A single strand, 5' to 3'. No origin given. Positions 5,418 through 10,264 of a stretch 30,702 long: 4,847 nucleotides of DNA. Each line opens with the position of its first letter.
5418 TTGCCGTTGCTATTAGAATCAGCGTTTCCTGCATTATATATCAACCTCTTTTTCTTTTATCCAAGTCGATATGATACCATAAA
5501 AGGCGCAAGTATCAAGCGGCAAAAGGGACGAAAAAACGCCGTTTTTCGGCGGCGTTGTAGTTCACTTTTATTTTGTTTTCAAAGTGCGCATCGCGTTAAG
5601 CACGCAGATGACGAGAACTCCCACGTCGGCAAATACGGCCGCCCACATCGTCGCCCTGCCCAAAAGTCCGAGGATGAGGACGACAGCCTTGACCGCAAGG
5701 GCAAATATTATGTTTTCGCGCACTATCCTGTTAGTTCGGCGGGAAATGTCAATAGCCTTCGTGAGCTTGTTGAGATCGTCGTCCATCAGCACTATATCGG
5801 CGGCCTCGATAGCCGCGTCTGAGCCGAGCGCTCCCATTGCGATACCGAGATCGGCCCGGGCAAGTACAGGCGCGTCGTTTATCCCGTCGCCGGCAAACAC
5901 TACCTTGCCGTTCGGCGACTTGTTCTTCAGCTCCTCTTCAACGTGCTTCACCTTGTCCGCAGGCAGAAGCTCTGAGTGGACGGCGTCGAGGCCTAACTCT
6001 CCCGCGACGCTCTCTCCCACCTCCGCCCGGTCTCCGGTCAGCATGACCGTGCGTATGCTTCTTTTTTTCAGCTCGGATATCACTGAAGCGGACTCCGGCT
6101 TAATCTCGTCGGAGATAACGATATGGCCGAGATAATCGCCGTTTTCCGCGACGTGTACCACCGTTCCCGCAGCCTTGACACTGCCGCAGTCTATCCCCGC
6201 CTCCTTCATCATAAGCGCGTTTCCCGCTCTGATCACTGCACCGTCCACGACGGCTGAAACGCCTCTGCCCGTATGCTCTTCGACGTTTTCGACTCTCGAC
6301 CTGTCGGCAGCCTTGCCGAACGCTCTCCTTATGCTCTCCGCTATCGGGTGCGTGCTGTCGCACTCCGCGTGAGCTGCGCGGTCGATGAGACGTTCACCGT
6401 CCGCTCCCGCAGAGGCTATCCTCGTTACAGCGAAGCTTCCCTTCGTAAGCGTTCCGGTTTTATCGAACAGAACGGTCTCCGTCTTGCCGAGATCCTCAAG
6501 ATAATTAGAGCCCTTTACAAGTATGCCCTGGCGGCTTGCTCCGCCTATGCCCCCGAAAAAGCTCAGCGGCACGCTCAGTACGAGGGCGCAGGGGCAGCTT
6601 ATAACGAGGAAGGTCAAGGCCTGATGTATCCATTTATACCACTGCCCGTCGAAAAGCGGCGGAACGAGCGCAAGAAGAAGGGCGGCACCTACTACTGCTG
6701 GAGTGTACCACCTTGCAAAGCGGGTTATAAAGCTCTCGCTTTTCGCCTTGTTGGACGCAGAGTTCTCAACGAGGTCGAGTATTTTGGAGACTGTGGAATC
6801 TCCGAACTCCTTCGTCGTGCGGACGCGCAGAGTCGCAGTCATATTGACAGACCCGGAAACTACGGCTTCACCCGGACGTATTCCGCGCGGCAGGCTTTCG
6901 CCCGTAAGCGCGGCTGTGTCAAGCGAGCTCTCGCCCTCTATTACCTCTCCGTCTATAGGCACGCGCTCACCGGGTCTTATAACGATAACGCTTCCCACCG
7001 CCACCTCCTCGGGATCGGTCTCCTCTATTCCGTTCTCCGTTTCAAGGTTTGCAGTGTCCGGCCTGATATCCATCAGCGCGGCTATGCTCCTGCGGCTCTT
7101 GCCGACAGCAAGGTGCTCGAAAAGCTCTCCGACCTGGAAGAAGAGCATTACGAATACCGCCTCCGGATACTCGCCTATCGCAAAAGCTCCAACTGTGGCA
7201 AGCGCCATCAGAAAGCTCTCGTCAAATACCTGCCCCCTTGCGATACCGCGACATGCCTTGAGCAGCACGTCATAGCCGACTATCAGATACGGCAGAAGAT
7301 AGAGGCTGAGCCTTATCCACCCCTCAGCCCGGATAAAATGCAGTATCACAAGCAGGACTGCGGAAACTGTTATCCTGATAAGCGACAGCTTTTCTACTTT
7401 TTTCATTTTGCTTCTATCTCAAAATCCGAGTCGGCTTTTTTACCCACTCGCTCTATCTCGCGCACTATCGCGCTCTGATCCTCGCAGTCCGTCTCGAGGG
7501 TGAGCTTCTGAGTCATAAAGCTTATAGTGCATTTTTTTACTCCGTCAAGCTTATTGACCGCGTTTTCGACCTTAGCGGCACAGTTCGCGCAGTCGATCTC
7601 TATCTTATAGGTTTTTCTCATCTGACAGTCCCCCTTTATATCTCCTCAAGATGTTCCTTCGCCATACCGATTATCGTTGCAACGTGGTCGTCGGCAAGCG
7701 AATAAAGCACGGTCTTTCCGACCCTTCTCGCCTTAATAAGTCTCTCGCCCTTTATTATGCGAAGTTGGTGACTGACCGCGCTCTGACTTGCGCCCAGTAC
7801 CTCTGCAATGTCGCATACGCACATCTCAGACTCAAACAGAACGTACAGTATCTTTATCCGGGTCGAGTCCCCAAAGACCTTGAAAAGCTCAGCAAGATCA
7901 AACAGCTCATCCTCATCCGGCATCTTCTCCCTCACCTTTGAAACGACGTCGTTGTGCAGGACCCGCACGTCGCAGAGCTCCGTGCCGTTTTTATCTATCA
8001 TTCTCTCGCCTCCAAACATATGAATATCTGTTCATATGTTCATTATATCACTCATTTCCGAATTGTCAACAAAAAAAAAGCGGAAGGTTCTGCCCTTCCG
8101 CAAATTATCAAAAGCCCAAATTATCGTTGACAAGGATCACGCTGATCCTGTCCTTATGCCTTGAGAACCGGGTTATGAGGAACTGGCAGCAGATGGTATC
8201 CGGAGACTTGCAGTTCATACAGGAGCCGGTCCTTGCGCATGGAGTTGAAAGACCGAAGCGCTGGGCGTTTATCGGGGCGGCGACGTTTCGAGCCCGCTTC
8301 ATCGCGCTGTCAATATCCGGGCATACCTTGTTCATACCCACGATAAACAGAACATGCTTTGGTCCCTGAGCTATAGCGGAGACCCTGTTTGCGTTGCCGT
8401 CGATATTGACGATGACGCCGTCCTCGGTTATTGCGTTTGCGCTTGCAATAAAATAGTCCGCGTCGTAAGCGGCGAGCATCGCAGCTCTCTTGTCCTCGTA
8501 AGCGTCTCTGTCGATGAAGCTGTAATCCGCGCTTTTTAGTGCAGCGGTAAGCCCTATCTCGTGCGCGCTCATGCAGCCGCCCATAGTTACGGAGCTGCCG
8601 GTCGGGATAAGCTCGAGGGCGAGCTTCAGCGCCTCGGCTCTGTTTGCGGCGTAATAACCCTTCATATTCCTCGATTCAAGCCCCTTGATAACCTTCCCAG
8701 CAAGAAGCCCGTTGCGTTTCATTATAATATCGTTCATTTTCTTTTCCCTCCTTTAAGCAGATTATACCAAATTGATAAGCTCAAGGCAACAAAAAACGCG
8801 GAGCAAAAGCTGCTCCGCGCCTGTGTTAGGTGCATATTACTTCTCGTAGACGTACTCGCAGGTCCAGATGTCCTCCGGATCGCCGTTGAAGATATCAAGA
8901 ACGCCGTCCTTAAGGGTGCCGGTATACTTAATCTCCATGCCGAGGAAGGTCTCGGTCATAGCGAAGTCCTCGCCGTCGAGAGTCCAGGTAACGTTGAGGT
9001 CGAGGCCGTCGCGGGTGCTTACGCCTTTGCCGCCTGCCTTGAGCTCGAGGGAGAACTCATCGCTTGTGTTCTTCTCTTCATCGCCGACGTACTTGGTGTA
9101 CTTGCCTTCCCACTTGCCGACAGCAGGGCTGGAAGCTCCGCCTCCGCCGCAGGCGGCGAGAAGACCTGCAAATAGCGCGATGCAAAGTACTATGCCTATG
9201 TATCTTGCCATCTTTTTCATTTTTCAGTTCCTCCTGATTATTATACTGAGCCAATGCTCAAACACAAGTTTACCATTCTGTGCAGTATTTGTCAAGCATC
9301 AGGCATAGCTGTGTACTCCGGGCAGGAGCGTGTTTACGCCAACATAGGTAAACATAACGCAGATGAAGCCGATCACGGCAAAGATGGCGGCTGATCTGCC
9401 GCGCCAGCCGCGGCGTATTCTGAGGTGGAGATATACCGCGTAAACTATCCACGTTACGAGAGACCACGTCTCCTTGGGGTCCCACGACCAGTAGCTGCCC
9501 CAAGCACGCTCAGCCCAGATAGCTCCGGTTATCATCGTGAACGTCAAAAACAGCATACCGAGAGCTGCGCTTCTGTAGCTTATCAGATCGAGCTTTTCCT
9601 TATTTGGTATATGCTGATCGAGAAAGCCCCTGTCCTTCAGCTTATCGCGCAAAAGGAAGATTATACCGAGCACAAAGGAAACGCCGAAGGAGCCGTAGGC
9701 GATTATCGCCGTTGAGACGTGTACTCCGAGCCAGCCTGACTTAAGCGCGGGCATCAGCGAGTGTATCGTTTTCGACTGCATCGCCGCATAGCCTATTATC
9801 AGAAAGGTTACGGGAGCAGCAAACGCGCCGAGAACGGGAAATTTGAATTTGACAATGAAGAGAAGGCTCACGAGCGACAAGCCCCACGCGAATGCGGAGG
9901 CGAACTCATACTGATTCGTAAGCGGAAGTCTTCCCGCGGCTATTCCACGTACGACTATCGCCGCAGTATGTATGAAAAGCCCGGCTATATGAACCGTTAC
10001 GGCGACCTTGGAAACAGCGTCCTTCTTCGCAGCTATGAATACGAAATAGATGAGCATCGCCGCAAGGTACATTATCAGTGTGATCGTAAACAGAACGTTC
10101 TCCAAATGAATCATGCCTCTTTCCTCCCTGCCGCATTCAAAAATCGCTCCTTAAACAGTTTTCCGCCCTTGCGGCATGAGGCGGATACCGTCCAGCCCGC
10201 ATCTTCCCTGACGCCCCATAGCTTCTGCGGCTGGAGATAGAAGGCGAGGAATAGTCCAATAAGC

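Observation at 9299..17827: Candidate new respiratory module: an Rnf complex operon that continues into NrfA nitrite reductase and its maturation genes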

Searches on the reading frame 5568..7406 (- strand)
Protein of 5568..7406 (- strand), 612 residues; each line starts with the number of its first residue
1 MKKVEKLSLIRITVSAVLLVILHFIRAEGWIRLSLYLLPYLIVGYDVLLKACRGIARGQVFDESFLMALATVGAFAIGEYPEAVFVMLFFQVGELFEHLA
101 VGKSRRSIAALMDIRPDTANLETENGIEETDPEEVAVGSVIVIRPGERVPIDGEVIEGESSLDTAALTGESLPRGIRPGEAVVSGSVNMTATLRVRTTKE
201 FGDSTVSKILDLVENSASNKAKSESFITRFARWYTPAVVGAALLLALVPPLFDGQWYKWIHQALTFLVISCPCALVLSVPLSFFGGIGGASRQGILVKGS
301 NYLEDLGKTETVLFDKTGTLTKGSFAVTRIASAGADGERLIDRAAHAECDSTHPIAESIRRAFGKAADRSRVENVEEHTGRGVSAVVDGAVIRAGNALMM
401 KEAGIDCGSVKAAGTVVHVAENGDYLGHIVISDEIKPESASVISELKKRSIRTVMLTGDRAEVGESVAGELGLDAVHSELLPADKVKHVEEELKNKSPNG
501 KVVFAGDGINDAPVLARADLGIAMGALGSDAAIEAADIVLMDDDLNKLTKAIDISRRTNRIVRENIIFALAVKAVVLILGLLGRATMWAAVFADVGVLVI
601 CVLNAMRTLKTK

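Call 35: search_protein_families(library=pfam, proteins=[window:5568-7406:-], max_evalue=0.00001)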
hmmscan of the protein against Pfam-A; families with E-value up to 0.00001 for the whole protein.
window:5568-7406:- (612 aa): 2 families
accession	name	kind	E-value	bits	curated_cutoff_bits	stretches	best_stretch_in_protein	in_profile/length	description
PF00122.25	E1-E2_ATPase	-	9.4e-47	159.3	28.1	1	115-292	3-180/181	E1-E2 ATPase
PF00702.32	Hydrolase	-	2.9e-26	93.5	26.4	1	310-519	2-191/191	haloacid dehalogenase-like hydrolase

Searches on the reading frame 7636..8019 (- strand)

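Call 35: search_protein_families(library=pfam, proteins=[window:7636-8019:-], max_evalue=0.00001)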
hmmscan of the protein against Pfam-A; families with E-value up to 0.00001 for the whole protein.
window:7636-8019:- (127 aa): 1 family
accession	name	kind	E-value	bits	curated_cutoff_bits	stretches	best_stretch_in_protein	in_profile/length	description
PF01022.26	HTH_5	-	7.7e-18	64.6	22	1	51-96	1-46/47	Bacterial regulatory protein, arsR family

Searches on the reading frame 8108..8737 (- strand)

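Call 3: search_protein_families(library=pfam, proteins=[window:8108-8737:-])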
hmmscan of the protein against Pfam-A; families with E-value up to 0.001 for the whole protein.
window:8108-8737:- (209 aa): 1 family
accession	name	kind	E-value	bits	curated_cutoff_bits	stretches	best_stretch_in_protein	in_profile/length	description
PF02589.21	LUD_dom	-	3.2e-47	161.1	22.6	1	15-203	3-189/189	LUD domain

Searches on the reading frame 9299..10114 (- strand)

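Call 3: search_protein_families(library=pfam, proteins=[window:9299-10114:-])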
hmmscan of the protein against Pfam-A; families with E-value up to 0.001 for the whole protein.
window:9299-10114:- (271 aa): 1 family
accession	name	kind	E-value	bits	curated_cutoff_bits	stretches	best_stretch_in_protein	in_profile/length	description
PF01578.25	Cytochrom_C_asm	-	4.1e-55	187.1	29.9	1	67-268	3-212/212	Cytochrome C assembly protein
